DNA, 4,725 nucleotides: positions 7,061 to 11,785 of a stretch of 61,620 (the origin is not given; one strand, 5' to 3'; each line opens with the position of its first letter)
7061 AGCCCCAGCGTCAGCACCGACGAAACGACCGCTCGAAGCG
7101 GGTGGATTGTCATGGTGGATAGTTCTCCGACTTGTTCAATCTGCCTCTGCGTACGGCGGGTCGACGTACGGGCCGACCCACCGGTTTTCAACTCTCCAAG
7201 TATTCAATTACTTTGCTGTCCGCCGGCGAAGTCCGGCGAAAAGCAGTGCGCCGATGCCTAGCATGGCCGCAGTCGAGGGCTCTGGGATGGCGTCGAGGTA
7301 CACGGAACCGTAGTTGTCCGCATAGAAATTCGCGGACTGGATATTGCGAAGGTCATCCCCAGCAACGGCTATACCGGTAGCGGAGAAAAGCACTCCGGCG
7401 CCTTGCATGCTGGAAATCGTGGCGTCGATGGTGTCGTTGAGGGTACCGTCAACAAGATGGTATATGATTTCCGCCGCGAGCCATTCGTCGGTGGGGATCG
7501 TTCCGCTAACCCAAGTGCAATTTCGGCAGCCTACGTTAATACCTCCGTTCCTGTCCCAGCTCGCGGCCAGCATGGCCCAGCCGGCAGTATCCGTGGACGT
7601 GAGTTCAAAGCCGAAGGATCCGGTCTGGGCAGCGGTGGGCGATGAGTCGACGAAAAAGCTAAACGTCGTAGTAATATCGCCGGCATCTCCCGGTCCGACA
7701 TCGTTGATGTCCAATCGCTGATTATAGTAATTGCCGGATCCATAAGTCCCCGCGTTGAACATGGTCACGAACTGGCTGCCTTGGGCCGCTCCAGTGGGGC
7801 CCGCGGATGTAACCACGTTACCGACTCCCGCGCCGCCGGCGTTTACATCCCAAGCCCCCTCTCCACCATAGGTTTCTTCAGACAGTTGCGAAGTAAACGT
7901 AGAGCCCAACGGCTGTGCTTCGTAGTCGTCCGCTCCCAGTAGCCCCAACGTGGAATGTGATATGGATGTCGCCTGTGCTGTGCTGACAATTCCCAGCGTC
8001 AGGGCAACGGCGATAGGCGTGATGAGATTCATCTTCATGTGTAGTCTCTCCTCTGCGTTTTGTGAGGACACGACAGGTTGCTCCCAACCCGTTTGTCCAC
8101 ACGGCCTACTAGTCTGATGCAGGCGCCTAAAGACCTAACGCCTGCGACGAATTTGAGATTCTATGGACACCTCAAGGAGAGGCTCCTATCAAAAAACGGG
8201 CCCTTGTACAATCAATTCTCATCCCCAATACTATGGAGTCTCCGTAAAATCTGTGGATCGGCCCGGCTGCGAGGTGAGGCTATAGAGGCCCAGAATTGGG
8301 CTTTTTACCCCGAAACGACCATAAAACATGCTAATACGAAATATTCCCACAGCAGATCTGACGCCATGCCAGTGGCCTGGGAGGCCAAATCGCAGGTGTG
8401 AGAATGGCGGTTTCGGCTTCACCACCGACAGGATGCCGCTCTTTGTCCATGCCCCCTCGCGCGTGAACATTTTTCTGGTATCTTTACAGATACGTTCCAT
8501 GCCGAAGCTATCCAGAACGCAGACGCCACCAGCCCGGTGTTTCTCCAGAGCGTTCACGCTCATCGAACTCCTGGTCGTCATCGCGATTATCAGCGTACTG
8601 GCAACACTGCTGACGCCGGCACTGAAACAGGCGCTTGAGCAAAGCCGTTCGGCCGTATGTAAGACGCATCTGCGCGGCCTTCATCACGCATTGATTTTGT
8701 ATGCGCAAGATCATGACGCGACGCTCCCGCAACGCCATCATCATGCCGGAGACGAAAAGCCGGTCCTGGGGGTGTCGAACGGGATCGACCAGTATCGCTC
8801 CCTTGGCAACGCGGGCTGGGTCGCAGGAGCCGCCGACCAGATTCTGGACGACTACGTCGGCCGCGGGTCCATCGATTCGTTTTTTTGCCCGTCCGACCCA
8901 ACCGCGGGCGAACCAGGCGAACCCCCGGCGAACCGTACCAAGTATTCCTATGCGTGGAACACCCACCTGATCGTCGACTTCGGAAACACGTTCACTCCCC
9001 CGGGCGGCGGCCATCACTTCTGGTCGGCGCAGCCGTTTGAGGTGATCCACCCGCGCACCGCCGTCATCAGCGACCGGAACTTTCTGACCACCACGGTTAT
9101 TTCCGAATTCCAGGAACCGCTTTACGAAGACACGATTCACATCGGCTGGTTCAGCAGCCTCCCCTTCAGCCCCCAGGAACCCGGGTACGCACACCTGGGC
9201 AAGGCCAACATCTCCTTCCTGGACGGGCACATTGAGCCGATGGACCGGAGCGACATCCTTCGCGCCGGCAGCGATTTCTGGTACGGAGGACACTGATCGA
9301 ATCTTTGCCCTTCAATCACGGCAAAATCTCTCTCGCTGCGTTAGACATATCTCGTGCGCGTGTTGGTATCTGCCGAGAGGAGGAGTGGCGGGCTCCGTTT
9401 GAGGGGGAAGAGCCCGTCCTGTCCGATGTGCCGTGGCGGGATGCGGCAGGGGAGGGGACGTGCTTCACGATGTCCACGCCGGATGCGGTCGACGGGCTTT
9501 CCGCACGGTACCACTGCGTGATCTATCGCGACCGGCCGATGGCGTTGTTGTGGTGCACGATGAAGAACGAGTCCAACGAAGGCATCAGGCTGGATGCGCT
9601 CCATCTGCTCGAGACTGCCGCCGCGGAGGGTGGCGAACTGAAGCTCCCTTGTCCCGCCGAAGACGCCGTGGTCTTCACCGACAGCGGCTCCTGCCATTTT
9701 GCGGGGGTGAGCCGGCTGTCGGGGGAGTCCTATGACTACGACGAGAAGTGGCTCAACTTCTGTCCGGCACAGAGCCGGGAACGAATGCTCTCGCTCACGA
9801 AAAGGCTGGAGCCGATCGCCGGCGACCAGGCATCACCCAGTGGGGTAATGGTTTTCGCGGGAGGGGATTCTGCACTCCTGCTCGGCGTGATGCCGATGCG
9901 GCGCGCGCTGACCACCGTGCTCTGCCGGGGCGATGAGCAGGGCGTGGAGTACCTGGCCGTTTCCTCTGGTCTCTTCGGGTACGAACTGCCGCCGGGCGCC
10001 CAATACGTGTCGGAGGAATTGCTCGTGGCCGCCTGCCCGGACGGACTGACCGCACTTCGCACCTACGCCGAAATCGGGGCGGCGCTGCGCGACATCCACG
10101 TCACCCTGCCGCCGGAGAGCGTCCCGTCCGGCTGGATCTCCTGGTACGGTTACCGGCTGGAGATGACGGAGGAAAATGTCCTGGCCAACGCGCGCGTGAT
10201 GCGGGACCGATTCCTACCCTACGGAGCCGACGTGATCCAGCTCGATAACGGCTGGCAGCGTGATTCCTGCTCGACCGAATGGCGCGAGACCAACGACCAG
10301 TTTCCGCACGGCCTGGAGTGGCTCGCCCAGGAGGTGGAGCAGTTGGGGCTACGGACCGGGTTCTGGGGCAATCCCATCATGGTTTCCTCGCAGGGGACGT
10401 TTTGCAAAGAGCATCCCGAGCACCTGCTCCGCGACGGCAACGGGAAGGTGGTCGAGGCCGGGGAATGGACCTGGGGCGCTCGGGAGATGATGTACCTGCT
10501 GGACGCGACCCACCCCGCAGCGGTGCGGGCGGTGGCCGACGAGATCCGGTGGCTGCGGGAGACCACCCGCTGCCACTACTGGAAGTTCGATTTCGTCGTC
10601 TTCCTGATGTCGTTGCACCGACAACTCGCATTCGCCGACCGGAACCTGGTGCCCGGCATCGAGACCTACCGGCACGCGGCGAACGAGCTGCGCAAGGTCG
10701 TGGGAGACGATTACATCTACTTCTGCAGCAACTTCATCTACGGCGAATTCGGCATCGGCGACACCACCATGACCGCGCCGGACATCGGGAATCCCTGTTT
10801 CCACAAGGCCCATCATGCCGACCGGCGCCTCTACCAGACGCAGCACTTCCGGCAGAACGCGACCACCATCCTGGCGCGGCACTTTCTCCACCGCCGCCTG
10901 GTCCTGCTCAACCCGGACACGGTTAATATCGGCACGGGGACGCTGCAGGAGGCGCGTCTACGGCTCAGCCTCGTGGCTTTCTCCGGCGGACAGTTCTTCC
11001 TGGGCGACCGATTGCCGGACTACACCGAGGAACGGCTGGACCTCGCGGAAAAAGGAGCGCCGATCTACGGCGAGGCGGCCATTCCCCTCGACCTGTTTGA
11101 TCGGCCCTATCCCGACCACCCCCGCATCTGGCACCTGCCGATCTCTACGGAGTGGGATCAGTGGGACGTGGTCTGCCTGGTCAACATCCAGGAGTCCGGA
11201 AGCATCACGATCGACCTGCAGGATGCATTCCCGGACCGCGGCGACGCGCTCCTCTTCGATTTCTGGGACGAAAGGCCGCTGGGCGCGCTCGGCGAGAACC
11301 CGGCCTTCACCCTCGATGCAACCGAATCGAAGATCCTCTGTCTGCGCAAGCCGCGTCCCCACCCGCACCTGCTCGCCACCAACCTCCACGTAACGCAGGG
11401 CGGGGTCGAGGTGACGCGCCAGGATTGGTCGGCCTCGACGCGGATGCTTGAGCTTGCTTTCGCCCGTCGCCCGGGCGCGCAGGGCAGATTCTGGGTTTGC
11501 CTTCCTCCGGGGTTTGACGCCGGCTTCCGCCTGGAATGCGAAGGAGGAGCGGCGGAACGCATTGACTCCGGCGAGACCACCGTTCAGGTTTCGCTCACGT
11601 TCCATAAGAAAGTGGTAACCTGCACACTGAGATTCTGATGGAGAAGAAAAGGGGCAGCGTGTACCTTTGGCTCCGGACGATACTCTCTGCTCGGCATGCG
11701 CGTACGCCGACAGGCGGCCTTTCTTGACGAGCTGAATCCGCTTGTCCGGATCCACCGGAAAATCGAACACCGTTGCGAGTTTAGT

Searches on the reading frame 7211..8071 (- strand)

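Call 12: search_protein_families(library=pfam, proteins=[window:7211-8071:-], max_evalue=0.001)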
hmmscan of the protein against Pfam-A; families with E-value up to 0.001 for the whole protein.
window:7211-8071:- (287 aa): 1 family
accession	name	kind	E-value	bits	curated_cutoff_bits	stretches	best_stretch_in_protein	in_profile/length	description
PF07589.16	PEP-CTERM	-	0.00023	21.6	20.7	1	261-284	1-24/24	PEP-CTERM motif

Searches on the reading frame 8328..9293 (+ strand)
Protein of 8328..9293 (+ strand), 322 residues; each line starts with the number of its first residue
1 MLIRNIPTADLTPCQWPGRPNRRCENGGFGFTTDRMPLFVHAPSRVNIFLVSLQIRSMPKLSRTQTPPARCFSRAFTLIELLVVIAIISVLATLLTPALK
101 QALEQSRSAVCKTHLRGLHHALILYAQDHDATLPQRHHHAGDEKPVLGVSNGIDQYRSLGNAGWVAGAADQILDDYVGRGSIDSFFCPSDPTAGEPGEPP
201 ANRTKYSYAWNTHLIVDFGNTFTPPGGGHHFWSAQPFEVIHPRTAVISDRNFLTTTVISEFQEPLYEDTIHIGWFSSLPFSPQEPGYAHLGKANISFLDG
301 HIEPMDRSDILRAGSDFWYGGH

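Call 12: search_protein_families(library=pfam, proteins=[window:8328-9293:+], max_evalue=0.001)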
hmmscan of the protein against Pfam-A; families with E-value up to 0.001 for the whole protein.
window:8328-9293:+ (322 aa): 1 family
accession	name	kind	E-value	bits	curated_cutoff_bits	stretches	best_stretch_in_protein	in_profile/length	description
PF07963.17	N_methyl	-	7.5e-07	28.9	21.2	1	73-95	4-26/27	Prokaryotic N-terminal methylation motif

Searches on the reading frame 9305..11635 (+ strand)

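Call 12: search_protein_families(library=pfam, proteins=[window:9305-11635:+], max_evalue=0.001)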
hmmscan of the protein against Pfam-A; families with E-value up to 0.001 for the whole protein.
window:9305-11635:+ (777 aa): 1 family
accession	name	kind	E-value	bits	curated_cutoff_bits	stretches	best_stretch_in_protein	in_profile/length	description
PF02065.24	Melibiase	-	5.2e-10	39.3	27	1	302-430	66-191/347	Melibiase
